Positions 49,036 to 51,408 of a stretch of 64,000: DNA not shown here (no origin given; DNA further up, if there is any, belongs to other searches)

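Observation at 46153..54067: Eight-kb concentration of nucleotide-transfer and nucleotide-hydrolysis enzymes around a Fic protein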

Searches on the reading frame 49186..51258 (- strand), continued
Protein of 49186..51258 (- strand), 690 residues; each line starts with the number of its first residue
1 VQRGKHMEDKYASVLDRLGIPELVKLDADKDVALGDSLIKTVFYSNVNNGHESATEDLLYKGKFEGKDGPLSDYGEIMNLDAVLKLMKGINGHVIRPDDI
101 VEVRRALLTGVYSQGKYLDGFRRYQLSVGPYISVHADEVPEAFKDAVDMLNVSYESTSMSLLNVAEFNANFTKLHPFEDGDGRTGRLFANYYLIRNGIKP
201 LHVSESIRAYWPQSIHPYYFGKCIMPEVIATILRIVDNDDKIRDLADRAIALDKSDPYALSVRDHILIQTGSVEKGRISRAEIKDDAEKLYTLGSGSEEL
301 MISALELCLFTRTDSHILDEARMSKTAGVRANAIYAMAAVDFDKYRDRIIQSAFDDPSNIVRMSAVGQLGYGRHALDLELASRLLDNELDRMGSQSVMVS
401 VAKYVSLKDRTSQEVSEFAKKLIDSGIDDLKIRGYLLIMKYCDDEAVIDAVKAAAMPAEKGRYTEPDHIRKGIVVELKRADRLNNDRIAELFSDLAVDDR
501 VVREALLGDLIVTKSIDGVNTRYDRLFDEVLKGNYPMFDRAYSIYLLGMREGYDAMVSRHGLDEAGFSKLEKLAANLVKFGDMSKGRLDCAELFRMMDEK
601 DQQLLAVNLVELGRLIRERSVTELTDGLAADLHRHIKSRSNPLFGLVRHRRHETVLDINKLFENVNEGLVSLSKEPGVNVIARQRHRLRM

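Call 26: find_encoding_contigs(protein=P0006, flank=10000, max_places=2)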
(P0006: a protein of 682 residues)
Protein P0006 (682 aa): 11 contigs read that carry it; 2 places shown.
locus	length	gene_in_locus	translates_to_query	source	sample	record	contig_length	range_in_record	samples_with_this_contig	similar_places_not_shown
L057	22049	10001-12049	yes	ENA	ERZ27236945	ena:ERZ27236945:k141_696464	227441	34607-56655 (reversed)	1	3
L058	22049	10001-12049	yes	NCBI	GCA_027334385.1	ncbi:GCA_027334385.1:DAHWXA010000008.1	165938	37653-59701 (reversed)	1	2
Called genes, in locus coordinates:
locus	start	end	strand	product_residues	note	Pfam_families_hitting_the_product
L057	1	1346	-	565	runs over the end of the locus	PF08915:tRNA-Thr_ED, PF00587:tRNA-synt_2b, PF03129:HGTP_anticodon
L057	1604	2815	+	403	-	PF12323:HTH_OrfB_IS605 (weak), PF01385:OrfB_IS605, PF07282:Cas12f1-like_TNB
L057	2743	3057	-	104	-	-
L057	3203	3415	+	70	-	-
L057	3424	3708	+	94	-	-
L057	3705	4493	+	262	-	PF01507:PAPS_reduct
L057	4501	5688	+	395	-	PF00009:GTP_EFTU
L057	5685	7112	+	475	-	PF01663:Phosphodiest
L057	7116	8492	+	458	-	PF02878:PGM_PMM_I, PF02879:PGM_PMM_II, PF02880:PGM_PMM_III, PF00408:PGM_PMM_IV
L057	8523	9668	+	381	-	PF01370:Epimerase, PF16363:GDP_Man_Dehyd, PF02719:Polysacc_synt_2 (faint)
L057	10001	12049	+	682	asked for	PF02661:Fic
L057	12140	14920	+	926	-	PF13360:PQQ_2 (weak), PF13385:Laminin_G_3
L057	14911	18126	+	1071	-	PF13385:Laminin_G_3, PF00354:Pentaxin (faint), PF13385:Laminin_G_3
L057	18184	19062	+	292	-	PF04055:Radical_SAM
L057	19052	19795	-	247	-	PF21948:LplA-B_cat, PF03099:BPL_LplA_LipB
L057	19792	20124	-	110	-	-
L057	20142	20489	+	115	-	PF01849:NAC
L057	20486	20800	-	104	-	PF04242:DUF424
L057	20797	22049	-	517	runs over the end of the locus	PF13506:Glyco_transf_21 (weak), PF00535:Glycos_transf_2, PF13641:Glyco_tranf_2_3, PF13632:Glyco_trans_2_3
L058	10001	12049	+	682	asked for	PF02661:Fic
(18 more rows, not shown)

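Call 27: find_encoding_contigs(protein=P0004, flank=10000, max_places=1)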
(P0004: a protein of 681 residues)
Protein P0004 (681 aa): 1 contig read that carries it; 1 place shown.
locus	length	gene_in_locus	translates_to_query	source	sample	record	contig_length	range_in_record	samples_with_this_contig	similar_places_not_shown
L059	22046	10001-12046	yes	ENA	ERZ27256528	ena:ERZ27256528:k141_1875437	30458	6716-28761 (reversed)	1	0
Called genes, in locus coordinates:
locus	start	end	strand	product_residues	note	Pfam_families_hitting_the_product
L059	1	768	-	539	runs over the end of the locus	PF06418:CTP_synth_N, PF00117:GATase, PF07722:Peptidase_C26 (faint)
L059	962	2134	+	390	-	PF05317:Thermopsin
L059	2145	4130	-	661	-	PF03030:H_PPase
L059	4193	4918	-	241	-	-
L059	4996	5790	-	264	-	PF05833:NFACT_N (weak), PF05670:NFACT-R_1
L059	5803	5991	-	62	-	PF00584:SecE (weak)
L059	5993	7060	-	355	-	PF00091:Tubulin, PF12327:FtsZ_C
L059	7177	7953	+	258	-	PF00702:Hydrolase, PF13419:HAD_2, PF13242:Hydrolase_like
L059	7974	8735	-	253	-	-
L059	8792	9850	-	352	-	PF00579:tRNA-synt_1b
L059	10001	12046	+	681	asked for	PF02661:Fic (faint), PF13646:HEAT_2 (faint)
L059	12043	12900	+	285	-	PF00702:Hydrolase, PF13419:HAD_2, PF13242:Hydrolase_like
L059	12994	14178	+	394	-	PF00383:dCMP_cyt_deam_1, PF14437:MafB19-deam (weak)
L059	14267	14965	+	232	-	PF00483:NTP_transferase, PF12804:NTP_transf_3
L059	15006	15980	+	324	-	PF00294:PfkB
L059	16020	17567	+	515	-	PF00117:GATase, PF07722:Peptidase_C26, PF02540:NAD_synthase, PF06508:QueC (weak), PF00958:GMP_synt_C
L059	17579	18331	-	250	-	-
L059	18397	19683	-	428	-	PF08665:PglZ (faint), PF01663:Phosphodiest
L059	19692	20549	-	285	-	PF00483:NTP_transferase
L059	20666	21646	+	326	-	PF00702:Hydrolase (weak)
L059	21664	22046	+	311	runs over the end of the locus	PF00480:ROK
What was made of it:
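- In L059, dCMP-deaminase-like, PfkB kinase and GMP synthase genes lie between Fic-HAD1 and NPP (call 27).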

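Call 28: find_encoding_contigs(protein=P0005, flank=10000, max_places=1)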
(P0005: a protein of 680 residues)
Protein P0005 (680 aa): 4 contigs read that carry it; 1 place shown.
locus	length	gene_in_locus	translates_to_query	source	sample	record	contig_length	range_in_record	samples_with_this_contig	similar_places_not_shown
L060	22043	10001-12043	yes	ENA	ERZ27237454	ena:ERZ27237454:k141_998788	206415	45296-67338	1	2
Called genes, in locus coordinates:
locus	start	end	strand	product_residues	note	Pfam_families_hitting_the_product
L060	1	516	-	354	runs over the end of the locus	PF06550:SPP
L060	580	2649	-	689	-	PF14551:MCM_N, PF17207:MCM_OB, PF00493:MCM, PF01078:Mg_chelatase (faint), PF07728:AAA_5, PF17855:MCM_lid, PF21100:WHD_MCM (weak)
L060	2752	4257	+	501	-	PF00133:tRNA-synt_1, PF09334:tRNA-synt_1g, PF00133:tRNA-synt_1, PF01406:tRNA-synt_1e, PF19303:Anticodon_3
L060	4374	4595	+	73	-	-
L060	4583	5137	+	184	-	-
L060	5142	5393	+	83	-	-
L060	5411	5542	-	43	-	PF03604:Zn_ribbon_RPAB4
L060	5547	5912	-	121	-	-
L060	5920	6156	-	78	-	PF01780:Ribosomal_L37ae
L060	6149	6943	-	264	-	PF01138:RNase_PH, PF03725:RNase_PH_C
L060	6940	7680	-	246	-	PF01138:RNase_PH, PF03725:RNase_PH_C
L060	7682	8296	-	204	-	PF00013:KH_1 (weak), PF15985:KH_6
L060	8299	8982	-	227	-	PF01172:SBDS_N, PF09377:SBDS_domain_II, PF20268:SBDS_C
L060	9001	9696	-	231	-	PF10584:Proteasome_A_N, PF00227:Proteasome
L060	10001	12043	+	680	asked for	PF02661:Fic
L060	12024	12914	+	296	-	PF00702:Hydrolase, PF13419:HAD_2, PF13242:Hydrolase_like (weak)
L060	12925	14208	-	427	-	PF08665:PglZ (faint), PF01663:Phosphodiest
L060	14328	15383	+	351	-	PF01230:HIT, PF11969:DcpS_C (weak), PF01230:HIT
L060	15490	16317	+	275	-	PF00142:Fer4_NifH (faint), PF01656:CbiA, PF10609:ParA, PF13614:AAA_31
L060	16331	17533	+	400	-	PF01637:ATPase_2 (weak), PF13191:AAA_16 (weak), PF13401:AAA_22, PF22703:Cdc6_lid, PF09079:WHD_Cdc6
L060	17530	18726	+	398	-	PF00149:Metallophos, PF12850:Metallophos_2 (weak)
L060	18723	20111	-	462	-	PF02629:CoA_binding, PF13380:CoA_binding_2, PF13607:Succ_CoA_lig, PF00549:Ligase_CoA (faint), PF19045:Ligase_CoA_2 (weak)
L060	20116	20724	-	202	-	PF13549:ATP-grasp_5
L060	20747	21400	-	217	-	-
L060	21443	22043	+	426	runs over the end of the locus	PF16661:Lactamase_B_6 (weak), PF23023:Anti-Pycsar_Apyc1, PF12706:Lactamase_B_2 (weak), PF10996:Beta-Casp, PF07521:RMMBL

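Call 29: find_encoding_contigs(protein=P0009, flank=8000, max_places=1)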
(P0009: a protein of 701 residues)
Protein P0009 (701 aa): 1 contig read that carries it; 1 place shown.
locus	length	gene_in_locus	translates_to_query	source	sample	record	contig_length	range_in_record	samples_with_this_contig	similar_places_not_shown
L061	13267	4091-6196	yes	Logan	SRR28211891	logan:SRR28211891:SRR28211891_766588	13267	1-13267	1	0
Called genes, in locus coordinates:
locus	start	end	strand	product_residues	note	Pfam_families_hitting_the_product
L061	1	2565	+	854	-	?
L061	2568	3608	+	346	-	PF04998:RNA_pol_Rpb1_5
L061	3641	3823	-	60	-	-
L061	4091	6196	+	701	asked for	PF02661:Fic (faint), PF13646:HEAT_2 (faint)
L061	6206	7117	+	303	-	PF00702:Hydrolase, PF13419:HAD_2, PF13242:Hydrolase_like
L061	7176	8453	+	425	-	PF08665:PglZ (faint), PF01663:Phosphodiest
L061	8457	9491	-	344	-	-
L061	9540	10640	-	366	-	PF04389:Peptidase_M28, PF01546:Peptidase_M20, PF07687:M20_dimer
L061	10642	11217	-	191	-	PF00583:Acetyltransf_1 (weak), PF13508:Acetyltransf_7 (weak)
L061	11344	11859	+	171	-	-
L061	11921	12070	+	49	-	-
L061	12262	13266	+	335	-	?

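Call 30: find_encoding_contigs(protein=P0011, flank=8000, max_places=1)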
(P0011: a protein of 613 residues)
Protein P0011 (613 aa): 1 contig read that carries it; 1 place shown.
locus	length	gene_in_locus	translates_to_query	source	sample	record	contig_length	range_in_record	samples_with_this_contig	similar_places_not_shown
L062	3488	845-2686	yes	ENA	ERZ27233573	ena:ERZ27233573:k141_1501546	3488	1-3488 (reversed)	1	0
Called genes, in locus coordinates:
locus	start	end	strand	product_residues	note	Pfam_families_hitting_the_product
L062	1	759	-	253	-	?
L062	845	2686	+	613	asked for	PF02661:Fic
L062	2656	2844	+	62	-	PF00391:PEP-utilizers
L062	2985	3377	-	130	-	PF00733:Asn_synthase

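Call 31: find_encoding_contigs(protein=P0007, flank=8000, max_places=1)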
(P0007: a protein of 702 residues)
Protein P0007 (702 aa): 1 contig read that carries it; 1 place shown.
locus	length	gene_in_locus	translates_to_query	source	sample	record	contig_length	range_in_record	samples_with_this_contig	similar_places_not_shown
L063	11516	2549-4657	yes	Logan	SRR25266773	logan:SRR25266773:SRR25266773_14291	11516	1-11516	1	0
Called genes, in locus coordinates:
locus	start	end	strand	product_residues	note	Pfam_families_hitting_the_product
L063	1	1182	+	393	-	?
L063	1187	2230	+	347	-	PF04998:RNA_pol_Rpb1_5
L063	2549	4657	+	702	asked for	PF02661:Fic, PF13646:HEAT_2 (faint)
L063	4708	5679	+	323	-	PF00480:ROK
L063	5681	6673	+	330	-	PF00702:Hydrolase, PF13419:HAD_2, PF13242:Hydrolase_like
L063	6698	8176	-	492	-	PF00133:tRNA-synt_1, PF01406:tRNA-synt_1e (faint), PF09334:tRNA-synt_1g, PF00133:tRNA-synt_1, PF08264:Anticodon_1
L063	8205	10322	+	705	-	PF14551:MCM_N, PF17207:MCM_OB, PF00493:MCM, PF01078:Mg_chelatase (faint), PF07728:AAA_5 (weak), PF17855:MCM_lid, PF21100:WHD_MCM (weak)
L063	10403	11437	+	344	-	PF06550:SPP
